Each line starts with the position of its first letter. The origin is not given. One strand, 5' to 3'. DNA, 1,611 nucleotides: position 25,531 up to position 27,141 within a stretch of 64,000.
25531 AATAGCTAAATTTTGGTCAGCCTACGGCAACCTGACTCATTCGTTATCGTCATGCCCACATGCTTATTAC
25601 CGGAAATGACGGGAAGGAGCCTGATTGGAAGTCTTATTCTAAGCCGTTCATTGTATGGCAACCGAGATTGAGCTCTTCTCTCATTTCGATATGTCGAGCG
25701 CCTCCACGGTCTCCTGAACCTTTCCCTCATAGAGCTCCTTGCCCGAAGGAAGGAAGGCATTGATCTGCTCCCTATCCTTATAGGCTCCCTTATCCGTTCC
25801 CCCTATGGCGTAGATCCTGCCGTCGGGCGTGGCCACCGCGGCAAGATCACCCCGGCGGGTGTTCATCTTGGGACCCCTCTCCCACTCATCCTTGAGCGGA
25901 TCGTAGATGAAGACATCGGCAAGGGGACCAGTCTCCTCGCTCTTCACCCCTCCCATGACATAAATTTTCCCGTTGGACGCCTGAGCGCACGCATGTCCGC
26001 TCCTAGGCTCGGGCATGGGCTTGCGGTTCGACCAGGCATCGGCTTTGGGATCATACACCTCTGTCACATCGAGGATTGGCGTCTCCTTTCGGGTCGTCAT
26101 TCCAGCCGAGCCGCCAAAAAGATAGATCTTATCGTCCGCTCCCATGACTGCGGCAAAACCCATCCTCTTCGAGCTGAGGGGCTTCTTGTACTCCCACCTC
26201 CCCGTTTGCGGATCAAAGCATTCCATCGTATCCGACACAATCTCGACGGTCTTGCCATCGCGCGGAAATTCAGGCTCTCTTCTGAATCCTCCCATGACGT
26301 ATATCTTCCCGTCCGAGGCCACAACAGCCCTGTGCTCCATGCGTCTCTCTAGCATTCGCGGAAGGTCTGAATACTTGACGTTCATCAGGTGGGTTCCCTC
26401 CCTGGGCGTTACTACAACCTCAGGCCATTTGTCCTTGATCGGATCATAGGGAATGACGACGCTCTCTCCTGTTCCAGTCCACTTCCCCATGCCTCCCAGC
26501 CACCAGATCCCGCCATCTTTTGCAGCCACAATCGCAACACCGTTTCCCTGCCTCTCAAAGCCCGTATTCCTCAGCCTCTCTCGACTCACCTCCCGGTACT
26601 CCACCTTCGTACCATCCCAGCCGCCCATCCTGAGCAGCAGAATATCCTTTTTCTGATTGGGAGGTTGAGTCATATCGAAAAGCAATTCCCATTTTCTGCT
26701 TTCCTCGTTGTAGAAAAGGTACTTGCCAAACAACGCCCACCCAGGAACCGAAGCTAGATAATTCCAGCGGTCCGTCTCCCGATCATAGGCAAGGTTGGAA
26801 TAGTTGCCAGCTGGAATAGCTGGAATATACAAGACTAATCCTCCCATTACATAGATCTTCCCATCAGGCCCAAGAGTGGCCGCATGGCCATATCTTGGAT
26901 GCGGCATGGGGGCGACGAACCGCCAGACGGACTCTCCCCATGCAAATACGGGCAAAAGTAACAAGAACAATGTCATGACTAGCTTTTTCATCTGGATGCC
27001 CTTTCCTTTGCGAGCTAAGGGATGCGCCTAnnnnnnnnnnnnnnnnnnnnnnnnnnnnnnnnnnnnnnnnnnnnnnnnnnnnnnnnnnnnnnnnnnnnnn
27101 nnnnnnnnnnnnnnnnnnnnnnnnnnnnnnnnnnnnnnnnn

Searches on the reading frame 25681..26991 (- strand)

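Call 24: search_protein_families(library=pfam, proteins=[window:25681-26991:-], max_evalue=0.00001)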
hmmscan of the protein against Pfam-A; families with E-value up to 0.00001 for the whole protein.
window:25681-26991:- (436 aa): 9 families
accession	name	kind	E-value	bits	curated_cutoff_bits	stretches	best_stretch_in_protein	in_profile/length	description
PF01344.31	Kelch_1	-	7.1e-40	134.6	20.1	3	333-377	4-46/46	Kelch motif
PF13964.12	Kelch_6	-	1e-36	124.2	25.3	1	329-380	1-50/50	Kelch motif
PF07646.21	Kelch_2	-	3.1e-29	99.8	21.3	0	329-376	1-47/48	Kelch motif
PF25210.1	Kelch_FKB95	-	1.4e-26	94.2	70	2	207-293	70-148/268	FKB95, Kelch-repeats domain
PF13418.12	Kelch_4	-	2.4e-25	88.7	21.6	0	329-373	1-44/49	Galactose oxidase, central domain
PF24681.1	Kelch_KLHDC2_KLHL20_DRC7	-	1.6e-24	86.9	50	1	220-406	2-180/221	KLHDC2/KLHL20/DRC7 Kelch-repeats domain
PF24996.1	NANM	-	5.1e-21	75.3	45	1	320-404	43-130/350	N-acetylneuraminate epimerase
PF24981.1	Beta-prop_ATRN-LZTR1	-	3.6e-18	66.3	50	1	252-400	121-281/289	Attractin/LZTR1 beta-propeller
PF13415.12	Kelch_3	-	8.8e-14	51.7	22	1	287-336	2-46/48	Galactose oxidase, central domain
